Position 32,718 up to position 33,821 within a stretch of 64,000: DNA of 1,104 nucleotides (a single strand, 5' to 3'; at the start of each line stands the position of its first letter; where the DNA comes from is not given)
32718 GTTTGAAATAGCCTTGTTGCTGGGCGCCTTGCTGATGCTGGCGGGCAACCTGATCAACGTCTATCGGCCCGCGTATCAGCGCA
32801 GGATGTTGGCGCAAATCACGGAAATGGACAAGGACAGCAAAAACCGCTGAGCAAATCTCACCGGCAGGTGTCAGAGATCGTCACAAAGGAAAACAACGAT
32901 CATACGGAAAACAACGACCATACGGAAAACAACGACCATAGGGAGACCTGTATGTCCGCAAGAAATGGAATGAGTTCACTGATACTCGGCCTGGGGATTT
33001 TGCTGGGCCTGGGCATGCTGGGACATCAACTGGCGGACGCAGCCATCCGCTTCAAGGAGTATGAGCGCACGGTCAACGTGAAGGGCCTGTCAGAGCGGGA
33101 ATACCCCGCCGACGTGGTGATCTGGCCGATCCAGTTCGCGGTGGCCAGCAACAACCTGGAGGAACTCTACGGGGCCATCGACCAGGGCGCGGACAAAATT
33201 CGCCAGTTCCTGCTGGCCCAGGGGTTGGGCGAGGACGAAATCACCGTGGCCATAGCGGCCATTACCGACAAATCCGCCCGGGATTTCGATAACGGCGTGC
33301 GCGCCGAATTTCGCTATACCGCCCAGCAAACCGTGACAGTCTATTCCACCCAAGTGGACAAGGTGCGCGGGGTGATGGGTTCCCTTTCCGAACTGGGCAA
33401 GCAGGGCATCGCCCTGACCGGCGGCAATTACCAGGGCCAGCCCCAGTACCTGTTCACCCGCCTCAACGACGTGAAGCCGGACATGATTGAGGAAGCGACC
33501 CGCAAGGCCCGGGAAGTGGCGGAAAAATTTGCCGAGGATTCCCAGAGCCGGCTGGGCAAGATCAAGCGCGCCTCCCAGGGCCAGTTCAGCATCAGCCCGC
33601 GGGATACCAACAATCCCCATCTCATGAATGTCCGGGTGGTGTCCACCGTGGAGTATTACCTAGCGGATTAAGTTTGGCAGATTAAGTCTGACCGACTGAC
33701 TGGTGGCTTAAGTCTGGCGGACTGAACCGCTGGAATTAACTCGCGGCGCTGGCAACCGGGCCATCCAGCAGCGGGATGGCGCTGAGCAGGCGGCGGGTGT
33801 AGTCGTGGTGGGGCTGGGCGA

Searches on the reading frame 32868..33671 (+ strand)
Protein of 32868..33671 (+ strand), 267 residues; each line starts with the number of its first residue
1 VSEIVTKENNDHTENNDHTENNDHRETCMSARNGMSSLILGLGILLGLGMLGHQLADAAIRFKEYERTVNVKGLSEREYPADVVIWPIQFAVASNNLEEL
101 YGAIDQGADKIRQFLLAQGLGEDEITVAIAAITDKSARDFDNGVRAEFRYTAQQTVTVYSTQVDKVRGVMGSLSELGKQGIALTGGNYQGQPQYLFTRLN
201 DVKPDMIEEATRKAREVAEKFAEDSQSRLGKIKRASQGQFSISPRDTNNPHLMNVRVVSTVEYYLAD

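Call 5: search_protein_families(library=pfam, proteins=[window:32868-33671:+])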
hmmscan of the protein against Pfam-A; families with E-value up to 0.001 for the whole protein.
window:32868-33671:+ (267 aa): 1 family
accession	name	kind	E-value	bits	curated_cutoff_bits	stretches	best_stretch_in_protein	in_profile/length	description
PF04402.19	SIMPL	-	1.6e-16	61.6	25.2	1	69-246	1-169/205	Protein of unknown function (DUF541)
